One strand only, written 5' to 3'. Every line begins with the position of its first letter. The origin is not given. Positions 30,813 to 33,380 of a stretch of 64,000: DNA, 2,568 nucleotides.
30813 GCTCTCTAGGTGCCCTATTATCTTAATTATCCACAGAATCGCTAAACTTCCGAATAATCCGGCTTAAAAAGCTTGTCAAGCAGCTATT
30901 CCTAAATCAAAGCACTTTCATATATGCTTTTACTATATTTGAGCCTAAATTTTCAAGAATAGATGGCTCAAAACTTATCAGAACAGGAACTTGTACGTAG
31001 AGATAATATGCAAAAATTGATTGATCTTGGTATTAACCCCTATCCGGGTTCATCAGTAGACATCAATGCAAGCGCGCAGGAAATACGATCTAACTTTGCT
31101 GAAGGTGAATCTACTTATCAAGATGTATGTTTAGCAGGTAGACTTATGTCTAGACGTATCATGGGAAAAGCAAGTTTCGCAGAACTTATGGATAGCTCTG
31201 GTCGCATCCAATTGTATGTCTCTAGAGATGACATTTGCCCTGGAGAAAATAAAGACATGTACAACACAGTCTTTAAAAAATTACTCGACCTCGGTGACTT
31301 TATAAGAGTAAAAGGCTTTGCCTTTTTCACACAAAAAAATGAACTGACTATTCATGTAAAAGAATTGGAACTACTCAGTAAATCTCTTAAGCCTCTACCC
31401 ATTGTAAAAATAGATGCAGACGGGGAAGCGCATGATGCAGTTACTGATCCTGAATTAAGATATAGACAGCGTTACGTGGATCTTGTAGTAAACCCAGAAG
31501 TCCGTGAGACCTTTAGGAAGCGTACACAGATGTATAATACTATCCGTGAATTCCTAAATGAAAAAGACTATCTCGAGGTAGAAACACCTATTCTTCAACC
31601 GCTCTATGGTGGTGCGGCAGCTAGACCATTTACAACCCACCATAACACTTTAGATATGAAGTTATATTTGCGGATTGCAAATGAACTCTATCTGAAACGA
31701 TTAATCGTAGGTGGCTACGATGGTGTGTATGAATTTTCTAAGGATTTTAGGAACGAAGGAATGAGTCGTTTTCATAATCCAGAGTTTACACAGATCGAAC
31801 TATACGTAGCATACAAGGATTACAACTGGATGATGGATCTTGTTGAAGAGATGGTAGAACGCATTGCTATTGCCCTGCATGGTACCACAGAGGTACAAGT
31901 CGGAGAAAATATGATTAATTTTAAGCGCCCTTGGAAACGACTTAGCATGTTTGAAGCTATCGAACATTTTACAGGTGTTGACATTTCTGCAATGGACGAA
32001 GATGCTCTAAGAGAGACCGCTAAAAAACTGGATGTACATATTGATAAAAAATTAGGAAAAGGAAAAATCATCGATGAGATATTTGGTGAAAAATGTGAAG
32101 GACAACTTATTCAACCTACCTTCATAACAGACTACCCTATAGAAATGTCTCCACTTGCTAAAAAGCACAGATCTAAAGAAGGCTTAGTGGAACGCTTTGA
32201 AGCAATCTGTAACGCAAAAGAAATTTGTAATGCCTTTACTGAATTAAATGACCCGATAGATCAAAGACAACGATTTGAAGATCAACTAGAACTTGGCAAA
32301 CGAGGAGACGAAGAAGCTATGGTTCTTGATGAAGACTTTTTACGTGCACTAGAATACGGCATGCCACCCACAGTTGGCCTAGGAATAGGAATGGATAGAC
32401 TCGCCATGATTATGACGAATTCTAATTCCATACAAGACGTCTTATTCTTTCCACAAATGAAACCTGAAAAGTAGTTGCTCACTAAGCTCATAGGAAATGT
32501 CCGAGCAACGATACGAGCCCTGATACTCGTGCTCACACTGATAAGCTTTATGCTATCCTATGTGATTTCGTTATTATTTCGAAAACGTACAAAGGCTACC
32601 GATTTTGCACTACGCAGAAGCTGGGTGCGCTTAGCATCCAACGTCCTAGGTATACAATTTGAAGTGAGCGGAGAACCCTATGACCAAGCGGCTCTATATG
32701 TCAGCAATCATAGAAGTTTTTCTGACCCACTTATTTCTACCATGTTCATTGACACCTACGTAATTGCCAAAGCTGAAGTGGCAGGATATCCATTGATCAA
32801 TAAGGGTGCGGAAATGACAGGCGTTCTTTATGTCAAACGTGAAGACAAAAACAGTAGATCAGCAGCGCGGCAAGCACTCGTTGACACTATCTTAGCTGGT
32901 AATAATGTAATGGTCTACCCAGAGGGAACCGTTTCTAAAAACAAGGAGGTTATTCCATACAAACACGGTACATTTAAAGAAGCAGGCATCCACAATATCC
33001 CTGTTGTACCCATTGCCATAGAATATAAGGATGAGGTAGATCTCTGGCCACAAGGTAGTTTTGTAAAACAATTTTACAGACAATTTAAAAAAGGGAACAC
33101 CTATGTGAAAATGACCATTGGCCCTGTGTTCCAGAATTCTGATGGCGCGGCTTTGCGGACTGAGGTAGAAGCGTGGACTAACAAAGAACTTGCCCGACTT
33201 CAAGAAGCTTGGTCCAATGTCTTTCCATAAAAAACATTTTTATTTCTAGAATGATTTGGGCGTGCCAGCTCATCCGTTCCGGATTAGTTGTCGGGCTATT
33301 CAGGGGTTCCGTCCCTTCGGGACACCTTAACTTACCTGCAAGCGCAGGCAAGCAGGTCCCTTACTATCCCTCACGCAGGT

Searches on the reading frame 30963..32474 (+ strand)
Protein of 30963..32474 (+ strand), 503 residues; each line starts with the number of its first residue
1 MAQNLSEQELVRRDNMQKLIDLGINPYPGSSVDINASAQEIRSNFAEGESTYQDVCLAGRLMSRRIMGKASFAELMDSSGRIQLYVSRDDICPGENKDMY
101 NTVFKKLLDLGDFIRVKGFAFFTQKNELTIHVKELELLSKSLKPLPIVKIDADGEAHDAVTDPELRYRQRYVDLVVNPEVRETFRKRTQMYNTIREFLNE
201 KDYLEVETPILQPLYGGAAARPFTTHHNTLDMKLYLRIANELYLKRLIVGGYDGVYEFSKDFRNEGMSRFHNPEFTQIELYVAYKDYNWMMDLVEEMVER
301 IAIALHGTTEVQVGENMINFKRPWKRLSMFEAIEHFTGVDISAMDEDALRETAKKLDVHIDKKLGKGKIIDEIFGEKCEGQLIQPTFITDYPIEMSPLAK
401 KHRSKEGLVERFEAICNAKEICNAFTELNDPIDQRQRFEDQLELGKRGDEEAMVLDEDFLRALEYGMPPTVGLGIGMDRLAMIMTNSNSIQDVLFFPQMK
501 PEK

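Call 17: search_protein_families(library=pfam, proteins=[window:30963-32474:+], max_evalue=0.01)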
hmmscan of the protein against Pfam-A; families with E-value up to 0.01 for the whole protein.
window:30963-32474:+ (503 aa): 3 families
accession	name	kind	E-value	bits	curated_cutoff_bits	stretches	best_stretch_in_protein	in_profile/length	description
PF00152.25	tRNA-synt_2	-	5.8e-91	305.2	25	1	163-500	2-308/308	tRNA synthetases class II (D, K and N)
PF01336.31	tRNA_anti-codon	-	2e-13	50.5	27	1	55-138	1-75/75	OB-fold nucleic acid binding domain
PF01409.25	tRNA-synt_2d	-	1.8e-06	28.1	19.8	0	260-323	110-172/246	tRNA synthetases class II core domain (F)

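Call 62: find_encoding_contigs(protein=window:30963-32474:+, flank=1000, max_places=3)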
Protein window:30963-32474:+ (503 aa): 4 contigs read that carry it; 1 place shown.
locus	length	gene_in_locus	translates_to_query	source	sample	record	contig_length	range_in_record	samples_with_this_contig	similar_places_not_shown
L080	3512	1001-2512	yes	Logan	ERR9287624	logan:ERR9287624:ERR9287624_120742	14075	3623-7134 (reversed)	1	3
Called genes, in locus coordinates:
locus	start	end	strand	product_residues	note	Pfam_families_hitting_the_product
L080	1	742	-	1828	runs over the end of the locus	PF19081:Ig_7 (weak), PF13585:CHU_C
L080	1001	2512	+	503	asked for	PF01336:tRNA_anti-codon, PF00152:tRNA-synt_2, PF01409:tRNA-synt_2d (faint)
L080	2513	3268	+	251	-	PF01553:Acyltransferase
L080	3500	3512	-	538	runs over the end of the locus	PF18962:Por_Secre_tail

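Call 64: find_homologous_proteins(query=window:30963-32474:+, max_evalue=1e-100)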
Query window:30963-32474:+ (503 aa): 8000 proteins with E <= 1e-100 among 8000 candidates; the best 120 are listed.
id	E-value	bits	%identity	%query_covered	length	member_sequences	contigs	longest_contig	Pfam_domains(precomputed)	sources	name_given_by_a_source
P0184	0.0e+0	1141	100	100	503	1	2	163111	PF01409.26,PF01336.32,PF00152.26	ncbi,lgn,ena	-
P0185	0.0e+0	1098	95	100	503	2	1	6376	PF01409.26,PF01336.32,PF00152.26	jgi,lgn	-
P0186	0.0e+0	1068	93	100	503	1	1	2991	PF01409.26,PF01336.32,PF00152.26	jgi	-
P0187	0.0e+0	1066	93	100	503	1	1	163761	PF01409.26,PF01336.32,PF00152.26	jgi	-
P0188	0.0e+0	1052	91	100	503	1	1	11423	PF01409.26,PF01336.32,PF00152.26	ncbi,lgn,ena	-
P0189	3.2e-297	1004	86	100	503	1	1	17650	PF01409.26,PF01336.32,PF00152.26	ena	-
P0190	3.5e-289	978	82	100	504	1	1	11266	PF01409.26,PF01336.32,PF00152.26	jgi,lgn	-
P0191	2.0e-288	975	83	100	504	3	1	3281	PF01409.26,PF01336.32,PF00152.26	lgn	-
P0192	1.6e-285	966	82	100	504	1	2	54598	PF01409.26,PF01336.32,PF00152.26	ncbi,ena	-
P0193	2.3e-285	965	82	100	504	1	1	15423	PF01409.26,PF01336.32,PF00152.26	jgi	jgi:lysyl-tRNA synthetase class 2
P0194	7.6e-285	963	82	100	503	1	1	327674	PF01336.32,PF00152.26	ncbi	-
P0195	7.6e-285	963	82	100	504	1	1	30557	PF01409.26,PF01336.32,PF00152.26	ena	-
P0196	1.1e-284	963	83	100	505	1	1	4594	PF01336.32,PF00152.26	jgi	jgi:lysyl-tRNA synthetase class 2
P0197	4.6e-284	961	82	100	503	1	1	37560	PF01336.32,PF00152.26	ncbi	-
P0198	4.5e-283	957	81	99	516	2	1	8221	PF01409.26,PF01336.32,PF00152.26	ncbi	-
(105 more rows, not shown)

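Call 65: find_encoding_contigs(protein=P0184, flank=10000, max_places=4)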
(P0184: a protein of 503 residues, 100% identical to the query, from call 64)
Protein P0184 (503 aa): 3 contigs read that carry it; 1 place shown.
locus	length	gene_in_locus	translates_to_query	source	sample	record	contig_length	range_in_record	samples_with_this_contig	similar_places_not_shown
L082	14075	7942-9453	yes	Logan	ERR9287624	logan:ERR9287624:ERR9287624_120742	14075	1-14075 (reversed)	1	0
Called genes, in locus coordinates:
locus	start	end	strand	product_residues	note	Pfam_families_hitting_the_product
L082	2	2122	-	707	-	?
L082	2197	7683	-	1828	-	PF19081:Ig_7 (weak), PF13585:CHU_C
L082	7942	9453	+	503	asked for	PF01336:tRNA_anti-codon, PF00152:tRNA-synt_2, PF01409:tRNA-synt_2d (faint)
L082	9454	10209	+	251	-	PF01553:Acyltransferase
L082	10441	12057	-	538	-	PF18962:Por_Secre_tail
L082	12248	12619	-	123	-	PF01641:SelR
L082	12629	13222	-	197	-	PF01625:PMSR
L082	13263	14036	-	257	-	-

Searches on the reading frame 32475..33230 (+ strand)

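Call 17: search_protein_families(library=pfam, proteins=[window:32475-33230:+], max_evalue=0.01)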
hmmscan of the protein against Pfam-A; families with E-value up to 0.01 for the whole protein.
window:32475-33230:+ (251 aa): 1 family
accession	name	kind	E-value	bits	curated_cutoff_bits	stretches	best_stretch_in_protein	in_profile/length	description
PF01553.26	Acyltransferase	-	1.8e-21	76.8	23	1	70-182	13-131/132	Acyltransferase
